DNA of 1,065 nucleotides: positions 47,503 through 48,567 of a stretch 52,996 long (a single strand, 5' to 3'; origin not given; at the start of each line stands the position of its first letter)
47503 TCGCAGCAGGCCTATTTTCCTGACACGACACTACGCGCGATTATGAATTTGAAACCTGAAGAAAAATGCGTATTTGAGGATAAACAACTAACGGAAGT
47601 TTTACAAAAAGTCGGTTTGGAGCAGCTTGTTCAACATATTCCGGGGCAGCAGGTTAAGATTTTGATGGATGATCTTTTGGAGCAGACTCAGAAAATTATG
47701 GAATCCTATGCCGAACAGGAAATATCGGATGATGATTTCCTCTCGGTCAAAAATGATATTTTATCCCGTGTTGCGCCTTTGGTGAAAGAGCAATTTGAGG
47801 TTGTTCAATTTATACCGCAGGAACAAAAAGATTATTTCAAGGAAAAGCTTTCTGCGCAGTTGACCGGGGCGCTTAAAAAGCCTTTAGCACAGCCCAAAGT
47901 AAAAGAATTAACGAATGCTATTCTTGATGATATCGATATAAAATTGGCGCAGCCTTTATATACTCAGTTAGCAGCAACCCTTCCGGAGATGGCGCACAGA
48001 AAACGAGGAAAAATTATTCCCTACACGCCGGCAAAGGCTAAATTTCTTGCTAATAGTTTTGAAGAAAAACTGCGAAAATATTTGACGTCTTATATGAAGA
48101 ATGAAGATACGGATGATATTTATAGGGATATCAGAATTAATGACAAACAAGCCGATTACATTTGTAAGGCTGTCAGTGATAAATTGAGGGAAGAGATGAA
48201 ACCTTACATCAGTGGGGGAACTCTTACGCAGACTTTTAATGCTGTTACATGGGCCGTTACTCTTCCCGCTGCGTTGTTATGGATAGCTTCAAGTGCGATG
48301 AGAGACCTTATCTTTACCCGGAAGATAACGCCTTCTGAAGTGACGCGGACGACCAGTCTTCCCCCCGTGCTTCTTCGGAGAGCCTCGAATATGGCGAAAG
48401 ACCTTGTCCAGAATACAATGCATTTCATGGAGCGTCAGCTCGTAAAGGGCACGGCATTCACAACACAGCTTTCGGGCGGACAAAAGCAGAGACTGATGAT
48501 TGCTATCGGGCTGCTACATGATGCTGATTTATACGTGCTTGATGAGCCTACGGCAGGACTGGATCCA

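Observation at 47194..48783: ABC transporter ATPase with a ~260-aa insertion at the SMC/Rad50 coiled-coil position, including a hydrophobic segment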

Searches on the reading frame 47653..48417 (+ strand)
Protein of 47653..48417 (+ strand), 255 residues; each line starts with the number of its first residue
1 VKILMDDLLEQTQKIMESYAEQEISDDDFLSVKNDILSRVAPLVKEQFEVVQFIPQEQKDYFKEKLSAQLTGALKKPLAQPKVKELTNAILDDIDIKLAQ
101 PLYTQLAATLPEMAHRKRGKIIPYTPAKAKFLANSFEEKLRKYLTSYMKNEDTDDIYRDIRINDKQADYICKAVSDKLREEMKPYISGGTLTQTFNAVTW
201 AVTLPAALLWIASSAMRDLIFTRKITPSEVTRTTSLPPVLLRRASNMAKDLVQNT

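Call 18: search_solved_structures(query=A2, max_evalue=10, show_alignments=2)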
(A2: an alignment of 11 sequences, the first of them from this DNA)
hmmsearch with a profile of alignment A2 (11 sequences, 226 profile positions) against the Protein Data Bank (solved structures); distinct sequences matched with E-value up to 10: 12.
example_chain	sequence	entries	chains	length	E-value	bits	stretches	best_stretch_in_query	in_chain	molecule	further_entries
2n5e_A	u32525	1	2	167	0.026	17.6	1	56-137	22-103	Apolipoprotein A-I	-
8feh_D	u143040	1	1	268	0.09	15.8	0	47-73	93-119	Minor capsid protein A1 fusion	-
9fmg_D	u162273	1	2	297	0.28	14.2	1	38-108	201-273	Nitrogenase iron protein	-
4ovd_A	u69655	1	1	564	0.43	13.6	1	85-134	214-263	Peptidoglycan glycosyltransferase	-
6pts_A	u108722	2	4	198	1.2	12.2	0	100-137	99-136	Apolipoprotein A-I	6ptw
4v6m_A0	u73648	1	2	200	1.2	12.1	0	100-137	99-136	Apolipoprotein A-I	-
1av1_A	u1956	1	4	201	1.2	12.1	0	100-137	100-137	APOLIPOPROTEIN A-I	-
2msc_A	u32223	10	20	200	1.2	12.1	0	100-137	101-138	Apolipoprotein A-I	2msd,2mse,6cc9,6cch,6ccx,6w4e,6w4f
3r2p_A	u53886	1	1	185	1.5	11.9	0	100-137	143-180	Apolipoprotein A-I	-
8eqs_C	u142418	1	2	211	1.6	11.7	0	94-136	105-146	Apolipoprotein A-I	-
7kjr_C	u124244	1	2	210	1.8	11.6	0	94-136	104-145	Apolipoprotein A-I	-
3k2s_A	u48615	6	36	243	2.5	11.1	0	100-137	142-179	Apolipoprotein A-I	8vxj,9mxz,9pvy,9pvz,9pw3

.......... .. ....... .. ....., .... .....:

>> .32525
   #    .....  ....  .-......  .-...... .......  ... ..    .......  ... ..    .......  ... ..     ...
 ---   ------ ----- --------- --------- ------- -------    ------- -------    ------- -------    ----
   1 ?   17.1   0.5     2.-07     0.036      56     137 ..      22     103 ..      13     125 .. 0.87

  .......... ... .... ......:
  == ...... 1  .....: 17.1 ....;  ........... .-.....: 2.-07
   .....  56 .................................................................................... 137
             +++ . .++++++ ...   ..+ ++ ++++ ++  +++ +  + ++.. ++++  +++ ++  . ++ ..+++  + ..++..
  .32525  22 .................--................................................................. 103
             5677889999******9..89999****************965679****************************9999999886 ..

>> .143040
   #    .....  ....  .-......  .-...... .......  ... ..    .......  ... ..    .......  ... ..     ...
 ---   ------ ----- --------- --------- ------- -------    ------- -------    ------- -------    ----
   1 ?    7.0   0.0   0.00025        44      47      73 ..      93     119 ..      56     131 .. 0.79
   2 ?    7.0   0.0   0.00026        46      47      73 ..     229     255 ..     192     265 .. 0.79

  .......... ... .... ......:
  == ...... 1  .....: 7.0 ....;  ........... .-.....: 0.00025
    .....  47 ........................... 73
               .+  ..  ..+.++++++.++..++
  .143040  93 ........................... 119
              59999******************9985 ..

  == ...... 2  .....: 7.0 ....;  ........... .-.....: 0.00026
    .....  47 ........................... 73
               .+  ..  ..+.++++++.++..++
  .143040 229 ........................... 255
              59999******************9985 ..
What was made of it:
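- The best PDB sequence hit of the insert profile is apolipoprotein A-I, with Pro-punctuated amphipathic helices (E=0.026, 82 columns, call 18).
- Tried and rejected: The PDB profile search's best hit was ApoA-I at E=0.026, treated as compositional (call 18).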

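Call 19: search_protein_families(library=pfam, alignment_id=A2, max_evalue=1)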
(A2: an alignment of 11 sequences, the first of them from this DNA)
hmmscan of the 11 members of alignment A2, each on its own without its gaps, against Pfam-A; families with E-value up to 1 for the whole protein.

A. member 1, seq(255 aa): 3 families
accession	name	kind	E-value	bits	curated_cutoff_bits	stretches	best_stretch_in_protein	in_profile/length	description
PF05235.19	CHAD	-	0.012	16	25.6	1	64-187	77-205/228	CHAD domain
PF25223.1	DUF7841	-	0.029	15.1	25.2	1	134-185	14-62/114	Domain of unknown function (DUF7841)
PF17929.6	TetR_C_34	-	0.08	13.5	26.3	1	16-76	23-83/120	Tetracyclin repressor-like, C-terminal domain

B. families by the number of members that match (of 11 scanned): 14 families
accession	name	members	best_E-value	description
PF19879.4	DUF6352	1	0.011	Family of unknown function (DUF6352)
PF05235.19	CHAD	1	0.012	CHAD domain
PF04286.17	DUF445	1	0.012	Protein of unknown function (DUF445)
PF23613.1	ELP3_N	1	0.026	ELP3 N-terminal domain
PF18949.5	DUF5693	1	0.026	Family of unknown function (DUF5693)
PF25223.1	DUF7841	1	0.029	Domain of unknown function (DUF7841)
PF04883.17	HK97-gp10_like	1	0.033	Bacteriophage HK97-gp10, putative tail-component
PF17929.6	TetR_C_34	1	0.08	Tetracyclin repressor-like, C-terminal domain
PF09551.15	Spore_II_R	1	0.088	Stage II sporulation protein R (spore_II_R)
PF13690.11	CheX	1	0.099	Chemotaxis phosphatase CheX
PF10392.15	COG5_N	1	0.16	Conserved oligomeric Golgi complex subunit 5, N-terminal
PF19875.4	DUF6348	1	0.16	Family of unknown function (DUF6348)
PF10737.14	GerPC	1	0.17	Spore germination protein GerPC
PF04208.19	MtrA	1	0.19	Tetrahydromethanopterin S-methyltransferase, subunit A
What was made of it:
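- Tried and rejected: Identifying the insert by sequence: Pfam on 11 members gave nothing consistent (call 19).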

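Call 34: predict_structure(alignment_id=A2)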
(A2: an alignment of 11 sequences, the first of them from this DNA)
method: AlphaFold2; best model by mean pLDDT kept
length: 255 residues; sequences in the alignment: 11
mean_pLDDT: 79.2   pTM: 0.67
mean pLDDT of the five models: 79.2, 78.1, 75.9, 74.1, 72.9
residues with pLDDT >= 90: 115; 70-90: 67; 50-70: 49; < 50: 24
segments of 3 or more residues with pLDDT < 50: 224-237, 248-255
pLDDT, mean of each block of 10 residues (from residue 1): 94 87 78 92 93 93 91 82 90 95 94 82 78 93 94 89 95 95 76 56 63 57 42 42 49 36
secondary structure, 60 per line:
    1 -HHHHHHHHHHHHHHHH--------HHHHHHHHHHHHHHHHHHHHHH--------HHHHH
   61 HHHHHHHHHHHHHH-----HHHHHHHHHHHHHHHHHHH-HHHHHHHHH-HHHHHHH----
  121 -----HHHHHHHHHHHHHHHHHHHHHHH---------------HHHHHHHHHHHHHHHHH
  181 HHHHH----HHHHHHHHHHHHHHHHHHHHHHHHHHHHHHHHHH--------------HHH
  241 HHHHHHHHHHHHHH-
elements in order: H2-17 H26-47 H56-74 H80-98 H100-108 H110-116 H126-148 H164-185 H190-223 H238-254

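Call 37: fold_search(model_id=the predicted structure, library=pdb)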
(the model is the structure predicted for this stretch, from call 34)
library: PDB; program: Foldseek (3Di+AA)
matches with E <= 10: 159; with E <= 0.001: 0
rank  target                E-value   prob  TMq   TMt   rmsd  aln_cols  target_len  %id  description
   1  8ga7                  5.4e-01  0.11  0.13  0.08  21.2       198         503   12  Geometrically programmable nanomaterial construction using regularized protein building blocks (released 2024-03-13)
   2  9mg8_B                6.2e-01  0.10  0.15  0.12  17.6       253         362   13  Crystal Structure of b-iTHR-110 (released 2025-12-17)
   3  5osi_E                6.5e-01  0.10  0.14  0.13  16.0       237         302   17  Structure of retromer VPS29-VPS35C subunits complexed with RidL harpin loop (163-176) (released 2017-12-13)
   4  5ecf_E                6.9e-01  0.15  0.17  0.24  18.9       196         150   12  Ligand binding domain 1 of Penicillium marneffei MP1 protein complexed with arachidonic acids (released 2016-10-19)
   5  5ecf_B                7.2e-01  0.25  0.19  0.30  15.4       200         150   13  Ligand binding domain 1 of Penicillium marneffei MP1 protein complexed with arachidonic acids (released 2016-10-19)
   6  1key_B                7.2e-01  0.14  0.17  0.19  16.8       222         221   12  Crystal Structure of Mouse Testis/Brain RNA-binding Protein (TB-RBP) (released 2002-07-03)
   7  1j1j_A                7.2e-01  0.13  0.16  0.18  17.4       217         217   12  Crystal Structure of human Translin (released 2003-12-06)
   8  9mg8_A                7.6e-01  0.12  0.16  0.12  22.1       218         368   13  Crystal Structure of b-iTHR-110 (released 2025-12-17)
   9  5ecf_C                7.6e-01  0.09  0.13  0.19  18.7       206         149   13  Ligand binding domain 1 of Penicillium marneffei MP1 protein complexed with arachidonic acids (released 2016-10-19)
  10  6u1s_A                7.9e-01  0.13  0.16  0.14  22.4       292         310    9  Cryo-EM structure of a de novo designed 16-helix transmembrane nanopore, TMHC8_R. (released 2020-08-19)
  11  8a5y_T                8.3e-01  0.25  0.25  0.12  15.9       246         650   14  S. cerevisiae apo unphosphorylated APC/C. (released 2022-08-31)
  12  5ecf_A                8.3e-01  0.18  0.18  0.28  15.9       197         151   13  Ligand binding domain 1 of Penicillium marneffei MP1 protein complexed with arachidonic acids (released 2016-10-19)
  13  7mq8_SB               8.3e-01  0.08  0.15  0.10  17.8       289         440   12  Cryo-EM structure of the human SSU processome, state pre-A1 (released 2021-09-22)
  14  9k85_A                9.7e-01  0.21  0.22  0.25  16.6       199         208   12  Cryo-EM structure of designed zinc-induced filament Fiber-n6-Zn1-HEHE-46 (released 2025-10-29)
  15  1key_A                1.0e+00  0.18  0.19  0.22  16.8       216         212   12  Crystal Structure of Mouse Testis/Brain RNA-binding Protein (TB-RBP) (released 2002-07-03)
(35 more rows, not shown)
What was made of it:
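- Foldseek's weak hits include the fatty-acid-binding MP1 helical domain (call 37).
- Tried and rejected: Identifying the insert by fold: Foldseek against PDB gave best E 0.54 and TM<0.25 (call 37).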

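Call 48: search_protein_representatives(alignment_id=A2)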
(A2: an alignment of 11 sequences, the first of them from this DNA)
Query: 11 sequences, 226 profile positions. Proteins with E-value up to 0.001 (for the whole library): 38; up to 1e-10: 34; up to 1e-30: 28. The best 38 are listed.
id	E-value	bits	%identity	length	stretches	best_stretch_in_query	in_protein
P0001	6.7e-85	300.9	-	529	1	1-224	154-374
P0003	1.8e-81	289.7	-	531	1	1-224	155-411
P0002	4.0e-76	272.2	-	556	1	1-215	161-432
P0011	7.5e-75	268.0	-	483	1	1-226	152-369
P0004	4.0e-73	262.4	-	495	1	1-223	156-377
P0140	8.8e-59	215.4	-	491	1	1-224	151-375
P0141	2.7e-58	213.8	-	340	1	4-224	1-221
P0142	3.7e-55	203.6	-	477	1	3-222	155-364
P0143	8.2e-54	199.2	-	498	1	1-221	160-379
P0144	4.4e-53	196.8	-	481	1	2-224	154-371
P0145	5.0e-52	193.4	-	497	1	1-222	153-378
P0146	1.7e-49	185.0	-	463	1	2-223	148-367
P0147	4.7e-47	177.1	-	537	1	2-223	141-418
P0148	8.1e-47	176.3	-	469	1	2-222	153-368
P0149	3.5e-46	174.2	-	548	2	72-222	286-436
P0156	7.6e-42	160.1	-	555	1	1-211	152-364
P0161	2.7e-31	125.5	-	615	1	3-203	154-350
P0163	4.0e-22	95.5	-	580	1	2-211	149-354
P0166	1.0e-11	61.5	-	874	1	25-224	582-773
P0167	2.4e-11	60.3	-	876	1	30-222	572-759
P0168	3.1e-10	56.6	-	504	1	5-211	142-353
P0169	8.3e-09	52.0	-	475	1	29-222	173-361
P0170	2.5e-05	40.6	-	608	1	1-146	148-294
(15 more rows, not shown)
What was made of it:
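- All hits are at the same position of an NBD, or are fragments of one: call 48.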

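Call 49: search_protein_families(library=pfam, proteins=[P0166, P0167, P0161, P0163, P0170, P0168, P0169, P0156], max_evalue=0.0001)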
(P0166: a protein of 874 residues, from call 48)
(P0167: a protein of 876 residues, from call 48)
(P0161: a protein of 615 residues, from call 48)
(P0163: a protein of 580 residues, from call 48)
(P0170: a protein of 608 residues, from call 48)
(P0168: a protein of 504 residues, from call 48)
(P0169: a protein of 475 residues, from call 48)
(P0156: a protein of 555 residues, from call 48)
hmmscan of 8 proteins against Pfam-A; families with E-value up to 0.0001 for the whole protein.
P0166 (874 aa): 3 families
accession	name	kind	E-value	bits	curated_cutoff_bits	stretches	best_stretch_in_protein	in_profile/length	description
PF06472.20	ABC_membrane_2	-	4.6e-43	148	24.4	1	126-362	47-269/269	ABC transporter transmembrane region 2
PF05992.17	SbmA_BacA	-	5.3e-28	98.8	24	1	128-412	51-314/315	SbmA/BacA-like family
PF00005.33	ABC_tran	-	9.2e-21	75.3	25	2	760-817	81-137/137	ABC transporter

P0167 (876 aa): 8 families
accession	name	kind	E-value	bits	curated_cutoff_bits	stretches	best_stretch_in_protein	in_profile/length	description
PF06472.20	ABC_membrane_2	-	1.5e-36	126.6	24.4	1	60-345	19-266/269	ABC transporter transmembrane region 2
PF05992.17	SbmA_BacA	-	6.4e-28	98.6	24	1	114-398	51-314/315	SbmA/BacA-like family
PF00005.33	ABC_tran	-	9.2e-22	78.6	25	2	720-805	79-137/137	ABC transporter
PF13401.12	AAA_22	-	4.2e-05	24.3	27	0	463-543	8-82/130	AAA domain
PF02463.25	SMC_N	-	4.6e-05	23.4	40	0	706-836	135-200/220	RecF/RecN/SMC N terminal domain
PF13304.12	AAA_21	-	5e-05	24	27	0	464-489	3-31/304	AAA domain, putative AbiEii toxin, Type IV TA system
PF05729.18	NACHT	-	5.5e-05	23.5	26.7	0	462-532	2-73/167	NACHT domain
PF13604.12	AAA_30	-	8.3e-05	22.8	27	0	463-490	21-48/191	AAA domain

P0161 (615 aa): 1 family
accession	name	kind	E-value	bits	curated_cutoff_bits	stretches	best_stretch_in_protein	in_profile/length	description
PF00005.33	ABC_tran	-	1.6e-18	68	25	2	506-550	92-137/137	ABC transporter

P0163 (580 aa): 1 family
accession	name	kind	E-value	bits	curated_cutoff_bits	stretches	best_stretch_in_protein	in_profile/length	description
PF00005.33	ABC_tran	-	4.7e-15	56.8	25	2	46-93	2-48/137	ABC transporter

P0170 (608 aa): 3 families
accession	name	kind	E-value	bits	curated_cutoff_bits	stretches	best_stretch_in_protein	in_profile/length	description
PF00005.33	ABC_tran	-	1.3e-21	78.1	25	2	494-543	85-137/137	ABC transporter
PF02463.25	SMC_N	-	1.7e-05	24.8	40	1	60-577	28-203/220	RecF/RecN/SMC N terminal domain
PF00437.27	T2SSE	-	5.4e-05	22.4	24.9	0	34-84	119-170/370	Type II/IV secretion system protein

P0168 (504 aa): 3 families
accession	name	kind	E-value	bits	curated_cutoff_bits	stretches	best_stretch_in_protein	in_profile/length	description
PF00005.33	ABC_tran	-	8.5e-20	72.2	25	2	36-82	1-46/137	ABC transporter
PF02463.25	SMC_N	-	3.1e-08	33.8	40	1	267-476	110-201/220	RecF/RecN/SMC N terminal domain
PF13555.12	AAA_29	-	4.6e-05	23.5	27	0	42-68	18-44/61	P-loop containing region of AAA domain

P0169 (475 aa): 2 families
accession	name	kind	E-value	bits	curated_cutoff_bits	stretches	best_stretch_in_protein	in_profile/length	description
PF00005.33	ABC_tran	-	6.1e-20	72.7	25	2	314-407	79-137/137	ABC transporter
PF02463.25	SMC_N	-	1.1e-07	32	40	1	68-440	28-202/220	RecF/RecN/SMC N terminal domain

P0156 (555 aa): 2 families
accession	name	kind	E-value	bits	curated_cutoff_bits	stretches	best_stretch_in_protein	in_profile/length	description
PF00005.33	ABC_tran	-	2e-17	64.5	25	2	51-142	2-96/137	ABC transporter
PF02463.25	SMC_N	-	2.6e-05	24.2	40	0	64-524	28-215/220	RecF/RecN/SMC N terminal domain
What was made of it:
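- On YddA / BclA / Rv1819c-type ABC transporters: Fused only in P0166 and P0167 (call 49).
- Rosetta-stone fusions P0166 and P0167 (TMD + NBD + insert in one 874/876-aa chain): calls 48, 49. The fused forms keep the insert with only a short N-terminal extension (call 49). Fused TMD-NBD forms (P0166, P0167), which need tethering less, keep the insert (call 49).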

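Call 51: list_cluster_members(proteins=[P0166, P0167, P0161, P0170, P0002, P0127, P0163, P0001])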
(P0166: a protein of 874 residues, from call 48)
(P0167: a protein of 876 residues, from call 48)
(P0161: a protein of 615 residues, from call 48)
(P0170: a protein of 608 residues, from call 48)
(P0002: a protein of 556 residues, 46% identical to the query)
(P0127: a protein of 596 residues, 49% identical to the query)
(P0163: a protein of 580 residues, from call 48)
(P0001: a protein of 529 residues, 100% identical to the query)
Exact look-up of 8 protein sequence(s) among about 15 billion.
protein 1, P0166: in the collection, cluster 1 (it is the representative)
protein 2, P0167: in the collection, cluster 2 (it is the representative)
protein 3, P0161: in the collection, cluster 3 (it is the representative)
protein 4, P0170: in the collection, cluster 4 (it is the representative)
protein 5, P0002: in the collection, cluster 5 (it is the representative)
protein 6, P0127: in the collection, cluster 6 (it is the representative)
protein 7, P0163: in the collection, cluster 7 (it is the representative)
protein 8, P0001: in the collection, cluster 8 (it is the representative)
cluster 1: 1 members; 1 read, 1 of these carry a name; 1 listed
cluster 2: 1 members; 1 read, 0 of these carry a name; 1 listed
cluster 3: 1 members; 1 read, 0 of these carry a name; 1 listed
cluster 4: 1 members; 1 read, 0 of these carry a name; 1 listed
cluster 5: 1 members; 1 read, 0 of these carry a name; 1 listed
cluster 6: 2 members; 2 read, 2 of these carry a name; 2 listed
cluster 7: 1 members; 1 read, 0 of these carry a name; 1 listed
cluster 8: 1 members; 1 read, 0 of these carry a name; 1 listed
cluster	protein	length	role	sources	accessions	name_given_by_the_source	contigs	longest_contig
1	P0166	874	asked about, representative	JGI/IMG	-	putative ATP-binding cassette transporter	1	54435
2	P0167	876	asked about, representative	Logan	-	-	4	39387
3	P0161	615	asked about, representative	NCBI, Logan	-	-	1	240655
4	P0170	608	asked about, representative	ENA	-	-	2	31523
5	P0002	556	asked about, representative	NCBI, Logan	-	-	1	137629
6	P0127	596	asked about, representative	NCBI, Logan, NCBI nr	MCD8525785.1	MAG: bacilysin biosynthesis protein BacA [Alphaproteobacteria bacterium] | bacilysin biosynthesis protein BacA [Alphaproteobacteria bacterium]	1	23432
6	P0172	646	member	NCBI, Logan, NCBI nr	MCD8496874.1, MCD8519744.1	MAG: bacilysin biosynthesis protein BacA [Alphaproteobacteria bacterium] | bacilysin biosynthesis protein BacA [Alphaproteobacteria bacterium]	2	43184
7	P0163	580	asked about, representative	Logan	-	-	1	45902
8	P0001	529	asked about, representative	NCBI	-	-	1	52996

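Call 52: find_encoding_contigs(protein=P0166, flank=6000, max_places=2)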
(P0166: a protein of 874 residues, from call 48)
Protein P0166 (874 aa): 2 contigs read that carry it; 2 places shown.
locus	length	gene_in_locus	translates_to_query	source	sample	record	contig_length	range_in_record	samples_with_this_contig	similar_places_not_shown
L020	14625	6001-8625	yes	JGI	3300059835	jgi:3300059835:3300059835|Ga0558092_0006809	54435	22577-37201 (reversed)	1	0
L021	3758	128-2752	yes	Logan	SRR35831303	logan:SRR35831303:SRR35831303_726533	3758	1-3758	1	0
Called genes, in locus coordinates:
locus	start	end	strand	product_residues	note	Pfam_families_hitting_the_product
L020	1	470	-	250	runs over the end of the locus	PF00106:adh_short, PF01370:Epimerase (weak), PF13561:adh_short_C2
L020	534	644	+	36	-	-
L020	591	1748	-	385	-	PF00108:Thiolase_N, PF02803:Thiolase_C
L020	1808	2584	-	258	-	PF13489:Methyltransf_23, PF00891:Methyltransf_2 (weak), PF01209:Ubie_methyltran, PF02353:CMAS, PF13847:Methyltransf_31, PF08241:Methyltransf_11, PF08242:Methyltransf_12, PF13649:Methyltransf_25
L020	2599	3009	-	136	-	-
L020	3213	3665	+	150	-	PF03061:4HBT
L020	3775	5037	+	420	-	PF06472:ABC_membrane_2, PF05992:SbmA_BacA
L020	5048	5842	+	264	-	PF00005:ABC_tran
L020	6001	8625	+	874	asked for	PF05992:SbmA_BacA, PF06472:ABC_membrane_2, PF00005:ABC_tran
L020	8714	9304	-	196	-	-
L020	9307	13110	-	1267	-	PF02775:TPP_enzyme_C (faint), PF01558:POR, PF20169:DUF6537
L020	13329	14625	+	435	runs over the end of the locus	PF03349:Toluene_X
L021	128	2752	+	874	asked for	PF05992:SbmA_BacA, PF06472:ABC_membrane_2, PF00005:ABC_tran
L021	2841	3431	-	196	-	-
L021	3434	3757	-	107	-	?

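Call 53: find_encoding_contigs(protein=P0161, flank=6000, max_places=2)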
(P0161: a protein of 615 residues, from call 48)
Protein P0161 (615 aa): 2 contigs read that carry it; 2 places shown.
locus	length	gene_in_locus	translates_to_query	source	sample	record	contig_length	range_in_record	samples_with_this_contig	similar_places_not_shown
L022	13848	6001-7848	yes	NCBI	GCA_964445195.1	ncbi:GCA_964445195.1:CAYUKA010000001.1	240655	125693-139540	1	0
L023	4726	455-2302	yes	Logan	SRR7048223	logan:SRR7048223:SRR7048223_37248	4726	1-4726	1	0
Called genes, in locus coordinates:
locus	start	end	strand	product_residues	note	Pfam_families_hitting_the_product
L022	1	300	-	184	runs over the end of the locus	-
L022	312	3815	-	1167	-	PF01558:POR, PF20169:DUF6537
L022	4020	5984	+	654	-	PF23195:UBQLN1 (faint), PF05992:SbmA_BacA, PF06472:ABC_membrane_2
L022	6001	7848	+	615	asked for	PF00005:ABC_tran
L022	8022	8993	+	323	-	PF12706:Lactamase_B_2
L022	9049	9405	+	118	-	PF03960:ArsC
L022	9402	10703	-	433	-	PF00004:AAA, PF17866:AAA_lid_6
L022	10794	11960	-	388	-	PF02771:Acyl-CoA_dh_N, PF02770:Acyl-CoA_dh_M, PF00441:Acyl-CoA_dh_1, PF08028:Acyl-CoA_dh_2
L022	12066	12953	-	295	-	PF00682:HMGL-like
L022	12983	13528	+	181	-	PF14539:DUF4442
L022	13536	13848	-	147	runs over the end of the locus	PF00583:Acetyltransf_1, PF13673:Acetyltransf_10, PF13508:Acetyltransf_7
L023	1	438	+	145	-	?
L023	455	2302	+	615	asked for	PF00005:ABC_tran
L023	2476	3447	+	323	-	PF12706:Lactamase_B_2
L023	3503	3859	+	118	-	PF03960:ArsC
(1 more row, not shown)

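Call 69: find_encoding_contigs(protein=P0168, flank=5000, max_places=1)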
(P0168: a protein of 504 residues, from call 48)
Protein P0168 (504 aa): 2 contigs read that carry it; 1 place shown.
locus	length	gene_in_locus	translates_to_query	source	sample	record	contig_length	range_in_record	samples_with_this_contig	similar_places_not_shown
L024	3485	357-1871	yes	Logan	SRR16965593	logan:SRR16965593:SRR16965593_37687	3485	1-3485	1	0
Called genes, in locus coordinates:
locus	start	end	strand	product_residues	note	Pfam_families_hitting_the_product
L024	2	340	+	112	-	?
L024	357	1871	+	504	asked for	PF00005:ABC_tran, PF02463:SMC_N (weak), PF00005:ABC_tran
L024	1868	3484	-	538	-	?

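Call 70: find_encoding_contigs(protein=P0169, flank=5000, max_places=1)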
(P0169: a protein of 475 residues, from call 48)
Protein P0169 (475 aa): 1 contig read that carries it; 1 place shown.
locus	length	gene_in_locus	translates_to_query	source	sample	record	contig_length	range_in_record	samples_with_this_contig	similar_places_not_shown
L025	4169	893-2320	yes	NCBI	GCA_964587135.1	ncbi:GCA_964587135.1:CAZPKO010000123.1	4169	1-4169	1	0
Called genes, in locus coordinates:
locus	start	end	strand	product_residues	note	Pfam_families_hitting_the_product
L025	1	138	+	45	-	?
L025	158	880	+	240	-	PF05992:SbmA_BacA, PF06472:ABC_membrane_2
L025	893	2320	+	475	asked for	PF00005:ABC_tran, PF02463:SMC_N (weak), PF00005:ABC_tran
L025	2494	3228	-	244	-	PF00574:CLP_protease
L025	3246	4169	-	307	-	?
